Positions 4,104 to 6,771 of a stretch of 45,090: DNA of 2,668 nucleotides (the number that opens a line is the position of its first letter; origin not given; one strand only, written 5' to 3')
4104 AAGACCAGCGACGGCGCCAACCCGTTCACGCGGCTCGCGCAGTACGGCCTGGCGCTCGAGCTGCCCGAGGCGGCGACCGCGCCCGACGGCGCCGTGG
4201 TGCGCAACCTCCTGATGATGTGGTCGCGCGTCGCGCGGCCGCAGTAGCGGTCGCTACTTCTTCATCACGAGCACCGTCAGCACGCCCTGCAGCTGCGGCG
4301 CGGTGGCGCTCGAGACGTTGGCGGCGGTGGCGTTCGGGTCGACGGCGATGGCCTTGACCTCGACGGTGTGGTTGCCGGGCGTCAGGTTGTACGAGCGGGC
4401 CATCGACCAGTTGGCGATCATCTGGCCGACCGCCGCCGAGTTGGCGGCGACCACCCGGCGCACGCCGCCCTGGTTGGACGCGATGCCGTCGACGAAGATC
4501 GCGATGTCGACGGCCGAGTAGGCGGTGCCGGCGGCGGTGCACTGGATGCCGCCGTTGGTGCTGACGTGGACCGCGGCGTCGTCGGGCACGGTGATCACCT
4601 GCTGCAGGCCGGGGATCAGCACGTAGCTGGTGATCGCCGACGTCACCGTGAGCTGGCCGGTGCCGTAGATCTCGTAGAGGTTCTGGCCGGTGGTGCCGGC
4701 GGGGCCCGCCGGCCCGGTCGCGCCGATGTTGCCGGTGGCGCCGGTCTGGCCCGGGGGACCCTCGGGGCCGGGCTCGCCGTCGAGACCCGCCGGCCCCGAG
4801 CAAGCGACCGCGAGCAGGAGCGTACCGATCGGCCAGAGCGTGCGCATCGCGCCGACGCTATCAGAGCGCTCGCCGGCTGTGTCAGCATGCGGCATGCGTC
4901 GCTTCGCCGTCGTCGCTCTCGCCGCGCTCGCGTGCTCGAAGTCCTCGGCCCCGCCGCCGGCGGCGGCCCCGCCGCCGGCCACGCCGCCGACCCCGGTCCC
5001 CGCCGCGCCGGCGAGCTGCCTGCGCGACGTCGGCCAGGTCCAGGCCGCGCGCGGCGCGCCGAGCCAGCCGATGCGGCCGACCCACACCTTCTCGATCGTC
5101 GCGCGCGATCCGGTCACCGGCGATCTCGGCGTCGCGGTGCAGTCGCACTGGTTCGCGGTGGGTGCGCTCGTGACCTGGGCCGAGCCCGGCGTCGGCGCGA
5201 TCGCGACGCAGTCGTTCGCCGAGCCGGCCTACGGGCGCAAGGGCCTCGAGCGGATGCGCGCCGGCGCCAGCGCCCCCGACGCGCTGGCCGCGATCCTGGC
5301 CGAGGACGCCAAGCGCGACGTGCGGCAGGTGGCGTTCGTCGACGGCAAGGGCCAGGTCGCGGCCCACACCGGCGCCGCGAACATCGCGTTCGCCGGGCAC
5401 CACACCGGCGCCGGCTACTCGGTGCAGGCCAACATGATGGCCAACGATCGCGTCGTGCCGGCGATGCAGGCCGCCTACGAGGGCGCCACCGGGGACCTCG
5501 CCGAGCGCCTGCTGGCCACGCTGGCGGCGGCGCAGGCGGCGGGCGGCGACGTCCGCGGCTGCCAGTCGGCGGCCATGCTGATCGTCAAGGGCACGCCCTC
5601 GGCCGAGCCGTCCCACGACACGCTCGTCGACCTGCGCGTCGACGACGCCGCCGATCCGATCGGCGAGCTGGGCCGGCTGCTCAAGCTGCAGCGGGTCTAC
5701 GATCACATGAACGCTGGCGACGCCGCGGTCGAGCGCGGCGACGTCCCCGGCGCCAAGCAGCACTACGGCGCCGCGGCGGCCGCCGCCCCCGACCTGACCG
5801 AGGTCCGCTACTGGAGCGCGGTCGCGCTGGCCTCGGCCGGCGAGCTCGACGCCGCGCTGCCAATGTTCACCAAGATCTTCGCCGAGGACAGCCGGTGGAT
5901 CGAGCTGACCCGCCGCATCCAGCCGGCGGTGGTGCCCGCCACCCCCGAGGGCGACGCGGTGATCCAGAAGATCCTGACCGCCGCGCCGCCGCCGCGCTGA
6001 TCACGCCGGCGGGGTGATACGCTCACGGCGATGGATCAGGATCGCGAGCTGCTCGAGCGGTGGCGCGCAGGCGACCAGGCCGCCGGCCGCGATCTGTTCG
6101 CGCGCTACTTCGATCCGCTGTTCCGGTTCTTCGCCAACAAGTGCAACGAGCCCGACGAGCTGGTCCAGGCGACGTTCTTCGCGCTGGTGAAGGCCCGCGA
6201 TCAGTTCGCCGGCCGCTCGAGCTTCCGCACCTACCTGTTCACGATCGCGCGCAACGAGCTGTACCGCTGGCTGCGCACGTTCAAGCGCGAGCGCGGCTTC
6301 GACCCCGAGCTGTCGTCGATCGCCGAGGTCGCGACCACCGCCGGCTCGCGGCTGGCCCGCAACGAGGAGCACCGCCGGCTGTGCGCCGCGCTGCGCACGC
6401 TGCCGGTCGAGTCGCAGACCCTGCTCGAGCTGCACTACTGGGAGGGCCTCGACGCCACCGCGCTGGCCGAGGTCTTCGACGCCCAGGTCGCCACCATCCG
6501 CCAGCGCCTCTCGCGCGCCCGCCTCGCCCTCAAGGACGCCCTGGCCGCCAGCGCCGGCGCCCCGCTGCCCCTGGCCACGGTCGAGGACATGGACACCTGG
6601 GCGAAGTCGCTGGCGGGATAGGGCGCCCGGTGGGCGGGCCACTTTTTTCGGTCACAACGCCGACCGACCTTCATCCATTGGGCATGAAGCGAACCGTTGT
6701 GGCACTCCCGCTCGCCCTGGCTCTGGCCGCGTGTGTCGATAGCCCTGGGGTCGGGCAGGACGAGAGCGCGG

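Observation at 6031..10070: ECF sigma factor followed by three tandem paralogous Cys-rich lipoproteins that share a fixed-position upstream motif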

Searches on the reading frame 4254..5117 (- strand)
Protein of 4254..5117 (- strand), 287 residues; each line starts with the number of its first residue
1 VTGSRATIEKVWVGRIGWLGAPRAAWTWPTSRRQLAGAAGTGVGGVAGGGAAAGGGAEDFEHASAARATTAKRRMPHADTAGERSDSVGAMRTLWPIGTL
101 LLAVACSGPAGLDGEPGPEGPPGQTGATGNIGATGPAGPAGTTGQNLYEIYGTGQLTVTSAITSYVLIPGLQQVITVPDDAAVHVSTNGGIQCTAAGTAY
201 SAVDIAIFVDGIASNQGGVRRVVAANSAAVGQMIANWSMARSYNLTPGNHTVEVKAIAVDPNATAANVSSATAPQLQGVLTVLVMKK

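Call 5: search_protein_families(library=pfam, proteins=[window:4254-5117:-], max_evalue=0.01)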
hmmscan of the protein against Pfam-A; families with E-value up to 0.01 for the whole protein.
window:4254-5117:- (287 aa): 1 family
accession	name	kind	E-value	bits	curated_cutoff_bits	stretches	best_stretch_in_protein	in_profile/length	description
PF01391.23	Collagen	-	3.3e-06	27.2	27.2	1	108-145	1-38/60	Collagen triple helix repeat (20 copies)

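Call 6: search_protein_families(library=ncbifam, proteins=[window:4254-5117:-], max_evalue=0.01)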
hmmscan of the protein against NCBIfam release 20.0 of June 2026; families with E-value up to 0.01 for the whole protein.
window:4254-5117:- (287 aa): 1 family
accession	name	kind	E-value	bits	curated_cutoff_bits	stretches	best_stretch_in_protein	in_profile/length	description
NF038329.2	gly_rich_SclB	equivalog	0.0018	17.3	325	1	108-144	144-180/442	LPXTG-anchored collagen-like adhesin Scl2/SclB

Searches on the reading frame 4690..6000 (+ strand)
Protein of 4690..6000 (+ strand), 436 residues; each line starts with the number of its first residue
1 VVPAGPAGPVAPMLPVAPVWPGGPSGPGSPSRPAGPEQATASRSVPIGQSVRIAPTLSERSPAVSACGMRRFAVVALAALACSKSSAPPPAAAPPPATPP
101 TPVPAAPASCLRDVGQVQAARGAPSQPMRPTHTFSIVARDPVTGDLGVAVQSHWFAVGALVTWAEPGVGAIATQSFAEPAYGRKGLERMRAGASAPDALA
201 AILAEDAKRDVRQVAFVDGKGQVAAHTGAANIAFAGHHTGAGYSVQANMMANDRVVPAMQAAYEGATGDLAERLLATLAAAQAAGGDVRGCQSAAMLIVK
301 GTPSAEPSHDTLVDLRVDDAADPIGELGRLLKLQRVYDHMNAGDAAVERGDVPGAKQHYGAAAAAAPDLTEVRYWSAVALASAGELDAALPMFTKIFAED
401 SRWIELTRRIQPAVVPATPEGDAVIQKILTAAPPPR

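Call 5: search_protein_families(library=pfam, proteins=[window:4690-6000:+], max_evalue=0.01)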
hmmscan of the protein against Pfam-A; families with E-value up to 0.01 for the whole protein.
window:4690-6000:+ (436 aa): 3 families
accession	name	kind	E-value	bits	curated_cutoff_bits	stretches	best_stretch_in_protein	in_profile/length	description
PF06267.17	DUF1028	-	7.8e-71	238.3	26.2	1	133-327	1-193/193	Family of unknown function (DUF1028)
PF13432.12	TPR_16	-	3.7e-05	24.5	32.7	1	342-391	3-52/65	Tetratricopeptide repeat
PF14559.12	TPR_19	-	7.3e-05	23.4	25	1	347-400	2-55/68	Tetratricopeptide repeat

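Call 6: search_protein_families(library=ncbifam, proteins=[window:4690-6000:+], max_evalue=0.01)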
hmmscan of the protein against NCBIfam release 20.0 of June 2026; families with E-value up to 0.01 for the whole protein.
window:4690-6000:+ (436 aa): 0 families

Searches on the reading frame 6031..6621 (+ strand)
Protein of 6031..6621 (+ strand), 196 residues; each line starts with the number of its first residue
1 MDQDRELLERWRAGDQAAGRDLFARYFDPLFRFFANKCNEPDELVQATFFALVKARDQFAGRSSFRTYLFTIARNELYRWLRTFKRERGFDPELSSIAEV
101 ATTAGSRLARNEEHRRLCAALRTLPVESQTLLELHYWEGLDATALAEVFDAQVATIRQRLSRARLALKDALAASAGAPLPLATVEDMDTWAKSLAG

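Call 5: search_protein_families(library=pfam, proteins=[window:6031-6621:+], max_evalue=0.01)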
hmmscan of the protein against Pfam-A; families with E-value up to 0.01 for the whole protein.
window:6031-6621:+ (196 aa): 5 families
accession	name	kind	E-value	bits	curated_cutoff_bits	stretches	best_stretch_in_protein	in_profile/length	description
PF04542.20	Sigma70_r2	-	3.7e-12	46.3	24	1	38-83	17-67/71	Sigma-70 region 2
PF07638.17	Sigma70_ECF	-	3.1e-10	40.7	21.1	1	6-171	6-183/185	ECF sigma factor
PF08281.18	Sigma70_r4_2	-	4e-09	36.4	25.7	1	119-167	6-54/54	Sigma-70, region 4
PF04545.22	Sigma70_r4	-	2e-05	24.5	24.1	1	120-168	1-49/50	Sigma-70, region 4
PF22029.2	PhyR_sigma2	-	0.003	18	27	1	40-72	21-53/55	Sigma2 domain of PhyR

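Call 6: search_protein_families(library=ncbifam, proteins=[window:6031-6621:+], max_evalue=0.01)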
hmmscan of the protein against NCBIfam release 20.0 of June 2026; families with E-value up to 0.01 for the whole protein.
window:6031-6621:+ (196 aa): 85 families (the best 25 are shown)
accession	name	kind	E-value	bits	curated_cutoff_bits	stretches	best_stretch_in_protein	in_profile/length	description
TIGR02937.1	sigma70-ECF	superfamily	3.4e-26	91.8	42.9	1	23-171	6-165/165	sigma-70 family RNA polymerase sigma factor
NF009166.1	PRK12513.1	equivalog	7.5e-26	91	206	1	3-174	8-189/193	RNA polymerase sigma factor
TIGR02989.1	Sig-70_gvs1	subfamily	2.5e-20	73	124.55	1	35-169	22-156/158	RNA polymerase sigma-70 factor, Rhodopirellula/Verrucomicrobium family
TIGR02985.1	Sig70_bacteroi1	subfamily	2.6e-19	70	126.4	1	20-171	4-162/162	RNA polymerase sigma-70 factor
NF009168.0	PRK12515.1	subfamily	2.5e-17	63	236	1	3-173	8-181/189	RNA polymerase sigma factor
NF009172.0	PRK12519.1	subfamily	2.2e-16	59.9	222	1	3-174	15-192/194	RNA polymerase sigma factor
NF004113.0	PRK05602.1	equivalog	2.5e-16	59.9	208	1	2-175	30-205/211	RNA polymerase sigma factor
NF058625.1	sigma_PG0214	equivalog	1.3e-15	57.5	130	1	40-172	30-162/170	GFO_1088 family ECF-type sigma factor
NF009171.0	PRK12518.1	equivalog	3.4e-15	56.3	208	1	2-172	12-185/191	RNA polymerase sigma factor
NF007216.0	PRK09638.1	equivalog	5.4e-15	55.6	194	1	3-164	4-167/180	RNA polymerase sigma factor SigY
NF006930.0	PRK09415.1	subfamily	7e-15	55.3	198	1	41-172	43-176/179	RNA polymerase factor sigma C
NF008888.0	PRK11922.1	equivalog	1.2e-14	54.5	204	1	2-175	15-200/231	RNA polymerase sigma factor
TIGR02983.1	SigE-fam_strep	subfamily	1.6e-14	54.1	141.55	1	38-172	30-159/162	SigE family RNA polymerase sigma factor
NF007225.0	PRK09643.1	equivalog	2.5e-14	53.4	190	1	3-173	13-184/204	RNA polymerase sigma factor SigM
TIGR02952.1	Sig70_famx2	equivalog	4.6e-14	52.7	206.45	1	7-168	1-167/170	ECF subfamily RNA polymerase sigma factor, BldN family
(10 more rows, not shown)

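Call 59: search_solved_structures(query=window:6031-6621:+, max_evalue=0.001, show_alignments=3)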
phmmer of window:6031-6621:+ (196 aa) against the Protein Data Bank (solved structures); distinct sequences matched with E-value up to 0.001: 14.
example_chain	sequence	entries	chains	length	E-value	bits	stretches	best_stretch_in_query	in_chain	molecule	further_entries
8z6g_B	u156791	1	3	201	3.5e-11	46.6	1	2-172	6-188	RNA polymerase sigma factor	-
6in7_B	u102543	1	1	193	3.7e-11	46.5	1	2-171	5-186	RNA polymerase sigma-H factor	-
1or7_A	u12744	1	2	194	4.1e-11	46.4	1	4-169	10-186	RNA polymerase sigma-E factor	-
6jbq_F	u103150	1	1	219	6.5e-11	45.7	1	4-169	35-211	ECF RNA polymerase sigma-E factor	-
4cxf_A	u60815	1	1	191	3.5e-07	33.6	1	2-173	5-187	RNA POLYMERASE SIGMA FACTOR CNRH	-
5uxx_A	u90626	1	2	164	1.7e-06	31.3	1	35-171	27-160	RNA polymerase sigma factor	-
5wuq_A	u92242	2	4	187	2.1e-06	31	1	8-171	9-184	ECF RNA polymerase sigma factor SigW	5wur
6pfv_A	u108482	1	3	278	1.1e-05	28.7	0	100-172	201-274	RNA polymerase sigma factor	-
6pfj_A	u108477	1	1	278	1.4e-05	28.3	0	100-172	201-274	RNA polymerase sigma factor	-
7qh5_A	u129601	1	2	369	1.5e-05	28.3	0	30-88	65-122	RNA polymerase sigma factor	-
2map_A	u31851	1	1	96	2.4e-05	27.5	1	4-81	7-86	RNA polymerase sigma factor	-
2mao_A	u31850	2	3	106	2.5e-05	27.5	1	4-82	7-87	RNA polymerase sigma factor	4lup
2q1z_A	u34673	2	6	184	0.00029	24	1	15-167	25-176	RpoE, ECF SigE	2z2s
2o7g_A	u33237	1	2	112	0.00066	22.9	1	30-84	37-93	Probable RNA polymerase sigma-C factor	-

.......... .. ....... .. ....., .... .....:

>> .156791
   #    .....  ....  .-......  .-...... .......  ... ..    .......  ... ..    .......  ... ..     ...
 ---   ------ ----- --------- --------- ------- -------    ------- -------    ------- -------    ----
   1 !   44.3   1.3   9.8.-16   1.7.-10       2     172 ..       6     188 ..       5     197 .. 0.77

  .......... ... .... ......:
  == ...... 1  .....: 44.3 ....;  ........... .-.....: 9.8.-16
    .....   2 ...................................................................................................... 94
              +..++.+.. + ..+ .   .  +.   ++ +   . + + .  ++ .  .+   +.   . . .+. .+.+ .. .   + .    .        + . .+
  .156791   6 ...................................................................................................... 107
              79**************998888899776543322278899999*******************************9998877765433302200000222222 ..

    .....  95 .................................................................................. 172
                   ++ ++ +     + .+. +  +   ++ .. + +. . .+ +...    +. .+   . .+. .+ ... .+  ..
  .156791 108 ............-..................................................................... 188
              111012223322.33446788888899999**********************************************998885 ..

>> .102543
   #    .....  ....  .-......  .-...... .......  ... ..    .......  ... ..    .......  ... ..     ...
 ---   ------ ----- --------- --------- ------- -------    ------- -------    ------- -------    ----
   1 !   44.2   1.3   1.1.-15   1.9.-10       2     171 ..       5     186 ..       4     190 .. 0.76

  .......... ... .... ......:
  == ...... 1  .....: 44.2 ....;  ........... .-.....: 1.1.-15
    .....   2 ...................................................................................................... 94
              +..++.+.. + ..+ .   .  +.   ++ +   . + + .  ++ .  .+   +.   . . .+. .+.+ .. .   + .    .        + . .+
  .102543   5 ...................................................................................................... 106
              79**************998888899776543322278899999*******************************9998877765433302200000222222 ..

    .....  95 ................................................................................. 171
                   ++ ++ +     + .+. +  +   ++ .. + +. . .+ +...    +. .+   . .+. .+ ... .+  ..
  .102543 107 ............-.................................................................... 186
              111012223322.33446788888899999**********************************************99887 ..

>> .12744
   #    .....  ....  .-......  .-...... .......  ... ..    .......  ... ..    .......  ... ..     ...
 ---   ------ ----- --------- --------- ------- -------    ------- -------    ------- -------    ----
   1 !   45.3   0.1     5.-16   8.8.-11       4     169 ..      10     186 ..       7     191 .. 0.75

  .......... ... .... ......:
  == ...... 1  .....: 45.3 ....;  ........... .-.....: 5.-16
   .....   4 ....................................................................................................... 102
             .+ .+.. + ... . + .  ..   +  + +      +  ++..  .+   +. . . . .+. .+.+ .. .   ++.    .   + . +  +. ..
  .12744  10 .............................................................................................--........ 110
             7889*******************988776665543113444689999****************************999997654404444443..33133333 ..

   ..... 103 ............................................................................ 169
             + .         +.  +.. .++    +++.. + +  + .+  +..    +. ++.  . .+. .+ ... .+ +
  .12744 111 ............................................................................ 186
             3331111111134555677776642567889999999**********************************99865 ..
